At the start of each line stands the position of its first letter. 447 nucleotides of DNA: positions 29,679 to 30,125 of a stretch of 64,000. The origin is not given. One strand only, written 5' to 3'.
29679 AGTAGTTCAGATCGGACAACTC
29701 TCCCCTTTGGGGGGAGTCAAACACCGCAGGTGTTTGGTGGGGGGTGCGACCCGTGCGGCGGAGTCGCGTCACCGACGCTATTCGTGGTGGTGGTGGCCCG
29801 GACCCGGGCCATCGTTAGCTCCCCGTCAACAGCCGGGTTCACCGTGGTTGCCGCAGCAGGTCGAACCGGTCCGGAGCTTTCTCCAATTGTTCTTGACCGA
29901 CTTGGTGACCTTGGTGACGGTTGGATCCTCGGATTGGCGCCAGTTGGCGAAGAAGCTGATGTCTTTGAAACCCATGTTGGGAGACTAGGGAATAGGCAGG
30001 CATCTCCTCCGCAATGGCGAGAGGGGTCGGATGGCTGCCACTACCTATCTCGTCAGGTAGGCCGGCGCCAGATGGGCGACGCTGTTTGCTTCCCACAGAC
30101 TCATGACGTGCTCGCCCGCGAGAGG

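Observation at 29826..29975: Unannotated 49-aa Cys-rich small ORF on the minus strand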

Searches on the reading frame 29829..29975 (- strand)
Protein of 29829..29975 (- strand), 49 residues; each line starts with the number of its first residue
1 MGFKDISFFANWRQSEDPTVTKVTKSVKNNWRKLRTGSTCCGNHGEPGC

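Call 3: search_protein_families(library=ncbifam, proteins=[window:29829-29975:-], max_evalue=10)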
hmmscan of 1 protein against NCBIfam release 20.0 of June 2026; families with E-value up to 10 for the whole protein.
seq(49 aa): 1 family
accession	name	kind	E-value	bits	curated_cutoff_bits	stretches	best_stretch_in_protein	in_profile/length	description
NF046055.1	restr_BPTD_3080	equivalog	0.17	9.7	800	1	10-34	79-103/970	BPTD_3080 family restriction endonuclease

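Call 4: search_protein_families(library=pfam, proteins=[window:29829-29975:-], max_evalue=10)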
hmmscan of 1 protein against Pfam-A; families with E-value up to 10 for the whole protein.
seq(49 aa): 1 family
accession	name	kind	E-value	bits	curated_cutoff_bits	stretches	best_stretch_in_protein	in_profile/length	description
PF00631.27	G-gamma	-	0.16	12.5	27.1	1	11-41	37-66/69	GGL domain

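Call 6: find_homologous_proteins(query=window:29829-29975:-, max_evalue=10)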
Query seq(49 aa) (49 aa): 4 proteins with E <= 10 among 4 candidates.
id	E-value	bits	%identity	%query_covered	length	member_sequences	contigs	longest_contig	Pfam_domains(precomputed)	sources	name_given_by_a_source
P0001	7.9e-22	93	80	100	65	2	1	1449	-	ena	-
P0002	9.6e-20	87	73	100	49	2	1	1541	-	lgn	-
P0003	1.6e-16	77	66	90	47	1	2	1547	-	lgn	-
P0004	1.8e-16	76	74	86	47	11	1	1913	-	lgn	-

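Call 9: find_encoding_contigs(protein=P0001, flank=5000)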
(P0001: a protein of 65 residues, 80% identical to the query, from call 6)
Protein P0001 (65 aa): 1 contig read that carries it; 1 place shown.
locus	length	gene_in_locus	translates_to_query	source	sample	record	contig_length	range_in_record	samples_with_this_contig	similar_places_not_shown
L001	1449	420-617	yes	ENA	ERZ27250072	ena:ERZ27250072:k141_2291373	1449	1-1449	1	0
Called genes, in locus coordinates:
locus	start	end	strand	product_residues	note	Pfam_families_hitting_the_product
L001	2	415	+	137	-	?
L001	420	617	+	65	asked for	-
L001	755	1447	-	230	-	?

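Call 10: find_encoding_contigs(protein=P0002, flank=5000)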
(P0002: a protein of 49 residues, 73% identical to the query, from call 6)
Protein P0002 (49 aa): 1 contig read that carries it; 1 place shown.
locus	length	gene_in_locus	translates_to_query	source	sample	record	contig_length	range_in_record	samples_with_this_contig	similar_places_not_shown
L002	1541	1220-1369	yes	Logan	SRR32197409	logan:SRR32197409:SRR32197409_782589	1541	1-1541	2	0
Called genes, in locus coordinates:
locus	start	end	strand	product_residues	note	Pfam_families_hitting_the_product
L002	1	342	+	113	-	?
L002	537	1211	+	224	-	PF00300:His_Phos_1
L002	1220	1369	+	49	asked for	-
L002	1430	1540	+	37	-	?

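Call 11: find_encoding_contigs(protein=P0003, flank=5000)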
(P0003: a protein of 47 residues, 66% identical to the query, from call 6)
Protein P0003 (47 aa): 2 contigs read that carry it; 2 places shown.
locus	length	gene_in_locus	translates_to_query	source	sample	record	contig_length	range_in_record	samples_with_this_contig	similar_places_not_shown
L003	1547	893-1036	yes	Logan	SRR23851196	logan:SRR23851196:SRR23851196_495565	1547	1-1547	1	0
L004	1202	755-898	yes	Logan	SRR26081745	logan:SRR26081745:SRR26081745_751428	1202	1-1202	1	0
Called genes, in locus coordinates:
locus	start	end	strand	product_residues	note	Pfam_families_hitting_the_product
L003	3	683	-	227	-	?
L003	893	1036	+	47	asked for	-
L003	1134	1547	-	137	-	?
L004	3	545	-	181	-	?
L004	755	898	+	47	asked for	-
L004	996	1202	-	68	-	?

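Call 12: find_encoding_contigs(protein=P0004, flank=5000)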
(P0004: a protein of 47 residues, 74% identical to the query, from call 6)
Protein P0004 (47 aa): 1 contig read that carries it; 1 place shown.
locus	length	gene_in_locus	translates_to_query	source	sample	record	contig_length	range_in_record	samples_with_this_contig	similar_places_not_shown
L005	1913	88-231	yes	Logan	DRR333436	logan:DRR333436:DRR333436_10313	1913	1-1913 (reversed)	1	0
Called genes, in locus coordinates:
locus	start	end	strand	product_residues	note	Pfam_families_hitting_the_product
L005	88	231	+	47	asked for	-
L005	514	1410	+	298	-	-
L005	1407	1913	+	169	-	?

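Call 15: find_related_loci(query=A1, collection=genome_contigs, flank=10000)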
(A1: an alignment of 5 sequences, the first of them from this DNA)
Query A1 (49 aa) in genome_contigs; peptide patterns used: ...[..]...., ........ (x = any residue, [..] = any of these).
75 stretches matched a pattern; 20 encode a relative of the query (tblastn E <= 1e-3); 20 distinct loci.
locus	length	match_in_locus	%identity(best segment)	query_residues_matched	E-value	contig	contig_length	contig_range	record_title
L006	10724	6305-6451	88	1-49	1e-27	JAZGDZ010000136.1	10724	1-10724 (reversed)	MAG: Acidimicrobiia bacterium isolate SCS3bin.8 SCS3bin.8_136, whole genome shotgun sequence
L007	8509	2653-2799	78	1-49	4e-26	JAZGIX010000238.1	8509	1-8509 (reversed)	MAG: Acidimicrobiia bacterium isolate SCS8bin.7 SCS8bin.7_238, whole genome shotgun sequence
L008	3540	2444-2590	73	1-49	5e-24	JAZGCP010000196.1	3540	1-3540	MAG: Acidimicrobiia bacterium isolate SCS3bin.20 SCS3bin.20_196, whole genome shotgun sequence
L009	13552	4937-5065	65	7-49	2e-17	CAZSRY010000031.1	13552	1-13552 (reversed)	MAG TPA_asm: uncultured Dehalococcoidia bacterium isolate binchicken_co89_500 genome assembly, contig: NODE_8689_length_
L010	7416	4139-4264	64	8-49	3e-15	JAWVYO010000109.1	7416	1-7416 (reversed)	MAG: Acidimicrobiia bacterium isolate HN14.bin.5 k141_31469_length_7416_cov_8.0000, whole genome shotgun sequence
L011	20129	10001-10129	56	7-49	1e-13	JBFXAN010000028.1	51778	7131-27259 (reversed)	MAG: Dehalococcoidia bacterium isolate CA_2019_TPBS_23 NODE_4135_length_51778_cov_4.893264_TPBS, whole genome shotgun se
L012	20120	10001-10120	55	10-49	2e-13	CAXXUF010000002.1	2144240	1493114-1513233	MAG: Tepidiformaceae bacterium isolate 318f1ce1-8287-4d5d-81f3-8079518f2b7d genome assembly, contig: contig_2, whole gen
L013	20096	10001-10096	75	18-49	7e-13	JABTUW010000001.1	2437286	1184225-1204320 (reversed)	MAG: Anaerolineales bacterium isolate H5_CFX7 seq001, whole genome shotgun sequence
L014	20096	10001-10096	66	18-49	3e-11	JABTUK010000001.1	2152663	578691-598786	MAG: Anaerolineales bacterium isolate H5_CFX5 seq001, whole genome shotgun sequence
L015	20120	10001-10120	58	10-49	7e-11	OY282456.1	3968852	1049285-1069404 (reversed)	MAG: uncultured Dehalococcoidia bacterium genome assembly, chromosome: 1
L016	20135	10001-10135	51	5-49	2e-10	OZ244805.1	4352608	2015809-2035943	MAG: Dehalococcoidia bacterium isolate 65858962-d3d5-450c-8d97-e4733050bb2d genome assembly, chromosome: 1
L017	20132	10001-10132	50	6-49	3e-10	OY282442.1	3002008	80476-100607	MAG: uncultured Dehalococcoidia bacterium genome assembly, chromosome: 1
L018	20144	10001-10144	48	2-49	6e-10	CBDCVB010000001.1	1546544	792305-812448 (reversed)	MAG: Dehalococcoidia bacterium isolate d5c82b8d-a2a1-4fea-8c1d-b29084ec870d genome assembly, contig: contig_1, whole gen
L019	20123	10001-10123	49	9-49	7e-10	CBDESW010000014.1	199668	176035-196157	MAG: Dehalococcoidia bacterium isolate 15034885-6cce-4004-a438-bd7f6032d031 genome assembly, contig: contig_14, whole ge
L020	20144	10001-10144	48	2-49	8e-10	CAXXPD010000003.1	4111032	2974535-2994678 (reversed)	MAG: Dehalococcoidia bacterium isolate 373f655a-941a-4896-bdeb-30e4fc07ddf2 genome assembly, contig: contig_3, whole gen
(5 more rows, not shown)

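Call 23: search_protein_representatives(alignment_id=A1)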
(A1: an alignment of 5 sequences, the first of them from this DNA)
Query: 5 sequences, 49 profile positions. Proteins with E-value up to 0.001 (for the whole library): 192; up to 1e-10: 25; up to 1e-30: 0. The best 150 are listed.
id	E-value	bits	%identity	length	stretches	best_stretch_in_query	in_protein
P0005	1.0e-14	70.3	-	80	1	8-49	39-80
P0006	3.7e-14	68.5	-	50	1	8-49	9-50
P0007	6.5e-14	67.7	-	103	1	7-49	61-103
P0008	6.9e-14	67.7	-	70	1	7-49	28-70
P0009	2.0e-13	66.2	-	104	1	8-49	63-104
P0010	1.1e-12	63.9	-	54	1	9-49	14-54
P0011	1.3e-12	63.6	-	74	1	8-49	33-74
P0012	1.9e-12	63.1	-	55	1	10-49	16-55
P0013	2.8e-12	62.5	-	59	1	8-49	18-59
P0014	5.8e-12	61.5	-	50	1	7-49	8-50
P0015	6.0e-12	61.4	-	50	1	6-49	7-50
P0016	6.7e-12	61.3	-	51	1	7-49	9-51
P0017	6.8e-12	61.3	-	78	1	10-49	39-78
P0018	7.0e-12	61.2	-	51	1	8-49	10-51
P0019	8.1e-12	61.0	-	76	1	7-49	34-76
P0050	9.1e-09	51.3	-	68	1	7-49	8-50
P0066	4.6e-08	49.0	-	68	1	7-49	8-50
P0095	1.0e-06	44.7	-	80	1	9-49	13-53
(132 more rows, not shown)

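Call 29: find_homologous_proteins(query=A2, max_evalue=0.001)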
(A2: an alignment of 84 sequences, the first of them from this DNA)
Query A2 (84 sequences) (49 aa, profile of the alignment): 2715 proteins with E <= 0.001 among 2933 candidates; the best 120 are listed.
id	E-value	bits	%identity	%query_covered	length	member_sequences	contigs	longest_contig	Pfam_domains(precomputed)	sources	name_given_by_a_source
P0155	8.5e-23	98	51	88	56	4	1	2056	-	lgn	-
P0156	1.5e-22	97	64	86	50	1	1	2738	-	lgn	-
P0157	2.6e-22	96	54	84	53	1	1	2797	-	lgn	-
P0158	3.1e-22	96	56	84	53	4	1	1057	-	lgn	-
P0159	3.5e-22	96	58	88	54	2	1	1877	-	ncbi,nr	ncbi:MAG: hypothetical protein QHH05_09480 [Syntrophomonadaceae bacterium]|nr:hypothetical protein [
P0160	4.0e-22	96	54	98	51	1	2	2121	-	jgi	jgi:hypothetical protein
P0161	4.0e-22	96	60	88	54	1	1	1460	-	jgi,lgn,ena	-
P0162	4.2e-22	96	54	84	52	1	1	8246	-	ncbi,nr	ncbi:MAG TPA: hypothetical protein VFY90_02680 [Tepidiformaceae bacterium]|nr:hypothetical protein [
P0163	5.5e-22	95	54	80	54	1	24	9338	-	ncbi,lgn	-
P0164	5.6e-22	95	49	88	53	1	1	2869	-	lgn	-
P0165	5.8e-22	95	56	88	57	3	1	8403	-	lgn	-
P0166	5.8e-22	95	51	88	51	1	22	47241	-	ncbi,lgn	-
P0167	6.9e-22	95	51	88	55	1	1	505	-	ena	-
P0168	7.0e-22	95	56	88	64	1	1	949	-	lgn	-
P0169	7.0e-22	95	56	88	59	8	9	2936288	-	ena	-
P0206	3.7e-21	93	49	84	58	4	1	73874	-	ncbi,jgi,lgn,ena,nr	ncbi:MAG TPA: hypothetical protein VFA84_13810 [Acidimicrobiales bacterium]|nr:hypothetical protein 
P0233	7.1e-21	92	51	88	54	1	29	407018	-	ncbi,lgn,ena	-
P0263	1.7e-20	91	57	86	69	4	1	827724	-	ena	-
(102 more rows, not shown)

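Call 30: search_solved_structures(query=A2, max_evalue=10, show_alignments=3)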
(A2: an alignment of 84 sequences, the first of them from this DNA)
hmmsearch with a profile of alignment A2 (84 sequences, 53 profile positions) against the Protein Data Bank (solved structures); distinct sequences matched with E-value up to 10: 4.
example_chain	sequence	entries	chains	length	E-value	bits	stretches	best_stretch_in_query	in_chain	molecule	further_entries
5nl6_A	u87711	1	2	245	0.38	14.2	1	7-40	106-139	Calponin domain family protein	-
6sl2_A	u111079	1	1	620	1.1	12.7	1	7-40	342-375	Calponin homology domain protein putative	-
6sl3_A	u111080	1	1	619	1.1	12.7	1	7-40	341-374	Calponin homology domain protein putative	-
6sl7_A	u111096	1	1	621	1.2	12.6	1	7-40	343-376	Calponin homology domain protein putative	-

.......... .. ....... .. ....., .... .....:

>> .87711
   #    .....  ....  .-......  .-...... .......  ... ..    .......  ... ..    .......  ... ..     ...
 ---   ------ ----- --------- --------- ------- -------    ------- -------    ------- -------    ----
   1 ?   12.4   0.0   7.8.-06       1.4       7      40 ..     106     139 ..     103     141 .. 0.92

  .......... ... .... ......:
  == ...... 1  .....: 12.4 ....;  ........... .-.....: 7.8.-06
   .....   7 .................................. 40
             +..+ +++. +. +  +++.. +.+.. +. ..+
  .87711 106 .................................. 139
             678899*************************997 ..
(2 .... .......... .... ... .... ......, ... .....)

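Call 31: search_protein_families(library=ncbifam, alignment_id=A2, max_evalue=1)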
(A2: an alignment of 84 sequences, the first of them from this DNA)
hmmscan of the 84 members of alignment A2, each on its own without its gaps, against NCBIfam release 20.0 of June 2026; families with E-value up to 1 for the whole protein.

A. member 1, seq(49 aa): 1 family
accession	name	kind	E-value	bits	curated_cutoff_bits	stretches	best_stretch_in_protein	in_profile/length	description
NF046055.1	restr_BPTD_3080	equivalog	0.17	9.7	800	1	10-34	79-103/970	BPTD_3080 family restriction endonuclease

B. families by the number of members that match (of 84 scanned): 5 families
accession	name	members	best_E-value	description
NF000600.1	PRK00015.2-4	1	0.088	ribonuclease HII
TIGR02150.1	IPP_isom_1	1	0.092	isopentenyl-diphosphate delta-isomerase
NF002995.0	PRK03759.1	1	0.1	isopentenyl-diphosphate Delta-isomerase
NF046055.1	restr_BPTD_3080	1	0.17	BPTD_3080 family restriction endonuclease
TIGR00936.1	ahcY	1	0.25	adenosylhomocysteinase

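Call 32: find_encoding_contigs(protein=P0169, flank=6000, max_places=3)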
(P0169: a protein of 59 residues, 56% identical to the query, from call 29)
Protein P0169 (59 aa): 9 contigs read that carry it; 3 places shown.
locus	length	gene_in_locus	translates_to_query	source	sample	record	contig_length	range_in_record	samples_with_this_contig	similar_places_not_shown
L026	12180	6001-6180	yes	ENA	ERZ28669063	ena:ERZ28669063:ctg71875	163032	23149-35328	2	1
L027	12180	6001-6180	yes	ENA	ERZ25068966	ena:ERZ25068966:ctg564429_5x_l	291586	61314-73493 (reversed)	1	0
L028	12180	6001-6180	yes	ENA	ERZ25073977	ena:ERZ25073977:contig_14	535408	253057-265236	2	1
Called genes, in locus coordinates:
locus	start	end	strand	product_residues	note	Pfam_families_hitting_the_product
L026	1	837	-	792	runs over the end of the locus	PF22148:Fervidolysin_NPro-like (faint), PF00082:Peptidase_S8, PF00041:fn3 (weak), PF02369:Big_1 (weak)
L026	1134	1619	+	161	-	PF01613:Flavin_Reduct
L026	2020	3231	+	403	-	PF09925:DUF2157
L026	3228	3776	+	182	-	PF14345:GDYXXLXY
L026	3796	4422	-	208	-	PF20408:Abhydrolase_11 (faint), PF00326:Peptidase_S9 (faint), PF01738:DLH (weak)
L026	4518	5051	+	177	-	PF02464:CinA (weak)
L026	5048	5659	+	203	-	PF01467:CTP_transf_like (weak)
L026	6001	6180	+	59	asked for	-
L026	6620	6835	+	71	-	PF00364:Biotin_lipoyl, PF25917:BSH_RND (faint), PF25973:BSH_CzcB (faint), PF25984:BSH_YknX (faint)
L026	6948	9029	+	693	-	PF03190:Thioredox_DsbH, PF13098:Thioredoxin_2 (weak), PF13899:Thioredoxin_7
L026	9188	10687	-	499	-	PF00890:FAD_binding_2, PF01266:DAO, PF03486:HI0933_like (faint), PF12831:FAD_oxidored (weak)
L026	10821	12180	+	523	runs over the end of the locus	-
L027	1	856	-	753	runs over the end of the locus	PF00082:Peptidase_S8, PF02369:Big_1 (weak)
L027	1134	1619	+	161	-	PF01613:Flavin_Reduct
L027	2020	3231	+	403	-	PF09925:DUF2157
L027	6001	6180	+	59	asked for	-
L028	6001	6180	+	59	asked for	-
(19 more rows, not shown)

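Call 33: find_encoding_contigs(protein=P0233, flank=6000, max_places=3)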
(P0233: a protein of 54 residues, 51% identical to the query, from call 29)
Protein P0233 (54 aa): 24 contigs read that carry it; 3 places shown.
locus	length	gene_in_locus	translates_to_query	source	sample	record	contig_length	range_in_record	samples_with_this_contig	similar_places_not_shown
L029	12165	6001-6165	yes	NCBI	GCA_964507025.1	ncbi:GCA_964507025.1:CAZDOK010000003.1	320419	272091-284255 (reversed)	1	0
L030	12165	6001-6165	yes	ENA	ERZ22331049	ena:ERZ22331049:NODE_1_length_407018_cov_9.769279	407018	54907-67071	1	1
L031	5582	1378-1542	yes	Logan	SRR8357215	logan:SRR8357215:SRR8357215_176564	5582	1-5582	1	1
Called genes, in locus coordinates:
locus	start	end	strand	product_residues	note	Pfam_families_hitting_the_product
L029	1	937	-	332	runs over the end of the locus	-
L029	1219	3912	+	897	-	PF10087:DUF2325 (weak)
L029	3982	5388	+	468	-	PF00330:Aconitase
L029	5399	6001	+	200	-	PF00694:Aconitase_C, PF27512:LeuD (weak)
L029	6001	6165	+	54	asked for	-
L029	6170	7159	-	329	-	-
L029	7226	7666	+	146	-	PF13622:4HBT_3, PF03061:4HBT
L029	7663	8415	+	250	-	PF03588:Leu_Phe_trans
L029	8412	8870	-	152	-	PF14588:YjgF_endoribonc, PF01042:Ribonuc_L-PSP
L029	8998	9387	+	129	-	-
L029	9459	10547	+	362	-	PF00180:Iso_dh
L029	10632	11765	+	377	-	PF00285:Citrate_synt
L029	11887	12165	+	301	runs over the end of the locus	PF00196:GerE, PF04545:Sigma70_r4 (weak), PF08281:Sigma70_r4_2 (weak), PF04967:HTH_10 (faint)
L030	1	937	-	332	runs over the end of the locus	-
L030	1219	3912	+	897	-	PF10087:DUF2325 (weak)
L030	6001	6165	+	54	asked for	-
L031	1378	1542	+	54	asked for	-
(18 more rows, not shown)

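Call 34: find_encoding_contigs(protein=P0263, flank=6000, max_places=2)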
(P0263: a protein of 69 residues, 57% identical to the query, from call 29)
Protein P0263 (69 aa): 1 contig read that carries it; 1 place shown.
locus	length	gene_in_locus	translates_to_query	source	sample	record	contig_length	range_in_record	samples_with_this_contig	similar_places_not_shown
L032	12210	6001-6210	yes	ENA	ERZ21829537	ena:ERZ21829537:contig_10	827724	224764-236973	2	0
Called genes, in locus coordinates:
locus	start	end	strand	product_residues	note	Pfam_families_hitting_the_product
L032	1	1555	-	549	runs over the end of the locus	PF00496:SBP_bac_5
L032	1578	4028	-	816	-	PF02515:CoA_transf_3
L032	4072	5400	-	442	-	PF00296:Bac_luciferase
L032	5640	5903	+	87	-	-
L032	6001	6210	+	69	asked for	-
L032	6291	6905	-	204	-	-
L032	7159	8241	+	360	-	PF08240:ADH_N, PF16912:Glu_dehyd_C, PF00107:ADH_zinc_N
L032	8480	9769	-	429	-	PF00155:Aminotran_1_2, PF12897:Asp_aminotransf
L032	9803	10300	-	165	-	PF03473:MOSC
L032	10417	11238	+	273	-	PF00378:ECH_1, PF16113:ECH_2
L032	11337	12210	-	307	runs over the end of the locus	PF09754:PAC2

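Call 35: find_encoding_contigs(protein=P0206, flank=6000, max_places=2)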
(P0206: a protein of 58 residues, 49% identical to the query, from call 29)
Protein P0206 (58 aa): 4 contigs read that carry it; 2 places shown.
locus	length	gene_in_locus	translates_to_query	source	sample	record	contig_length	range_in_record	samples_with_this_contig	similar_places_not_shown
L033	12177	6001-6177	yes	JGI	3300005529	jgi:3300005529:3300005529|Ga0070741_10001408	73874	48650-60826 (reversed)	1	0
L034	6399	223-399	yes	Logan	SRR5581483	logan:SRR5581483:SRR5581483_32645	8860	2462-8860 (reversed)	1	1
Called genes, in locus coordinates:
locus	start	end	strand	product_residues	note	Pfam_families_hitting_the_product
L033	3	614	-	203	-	PF11716:MDMPI_N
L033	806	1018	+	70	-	-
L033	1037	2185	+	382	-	-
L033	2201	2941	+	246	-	PF20093:DUF6484 (faint)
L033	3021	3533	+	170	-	-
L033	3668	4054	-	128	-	PF12680:SnoaL_2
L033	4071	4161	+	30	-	-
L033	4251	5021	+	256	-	PF13637:Ank_4 (faint), PF00023:Ank (faint), PF13606:Ank_3 (faint), PF12796:Ank_2, PF13857:Ank_5 (weak)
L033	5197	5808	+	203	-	PF28474:DUF8412, PF13376:OmdA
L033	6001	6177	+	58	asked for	-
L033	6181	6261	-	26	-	-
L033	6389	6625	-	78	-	-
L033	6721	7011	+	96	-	PF07045:DUF1330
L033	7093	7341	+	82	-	-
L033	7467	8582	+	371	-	-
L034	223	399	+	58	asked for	-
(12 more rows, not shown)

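Call 52: find_encoding_contigs(protein=P0066, flank=3000, max_places=2)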
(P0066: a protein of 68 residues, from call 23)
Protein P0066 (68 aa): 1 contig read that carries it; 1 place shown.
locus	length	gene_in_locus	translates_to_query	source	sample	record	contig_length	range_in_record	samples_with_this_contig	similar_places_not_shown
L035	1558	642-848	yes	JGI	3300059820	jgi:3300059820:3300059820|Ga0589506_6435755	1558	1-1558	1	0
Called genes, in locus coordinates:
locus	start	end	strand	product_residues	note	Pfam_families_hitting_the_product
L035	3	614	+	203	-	?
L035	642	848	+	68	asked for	-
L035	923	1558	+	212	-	?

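Call 54: find_encoding_contigs(protein=P0050, flank=3000, max_places=2)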
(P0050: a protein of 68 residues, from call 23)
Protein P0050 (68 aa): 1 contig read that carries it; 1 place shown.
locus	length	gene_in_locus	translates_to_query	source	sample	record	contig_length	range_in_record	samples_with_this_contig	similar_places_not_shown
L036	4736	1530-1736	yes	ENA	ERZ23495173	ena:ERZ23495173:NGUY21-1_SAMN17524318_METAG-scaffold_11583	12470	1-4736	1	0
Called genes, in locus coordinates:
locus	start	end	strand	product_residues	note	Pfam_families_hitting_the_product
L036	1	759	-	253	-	?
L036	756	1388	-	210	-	-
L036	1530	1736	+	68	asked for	-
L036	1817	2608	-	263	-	PF01255:Prenyltransf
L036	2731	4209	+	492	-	PF01425:Amidase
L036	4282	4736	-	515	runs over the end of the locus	PF05195:AMP_N, PF00557:Peptidase_M24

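Call 76: find_encoding_contigs(protein=P0095, flank=1500, max_places=1)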
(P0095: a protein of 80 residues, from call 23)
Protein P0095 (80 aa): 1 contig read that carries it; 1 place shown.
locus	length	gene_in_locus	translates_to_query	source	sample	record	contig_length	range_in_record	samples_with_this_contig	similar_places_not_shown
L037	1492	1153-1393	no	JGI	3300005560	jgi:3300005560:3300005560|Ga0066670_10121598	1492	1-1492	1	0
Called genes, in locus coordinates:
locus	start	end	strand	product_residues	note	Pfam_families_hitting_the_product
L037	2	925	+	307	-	?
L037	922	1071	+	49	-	-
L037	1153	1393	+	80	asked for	-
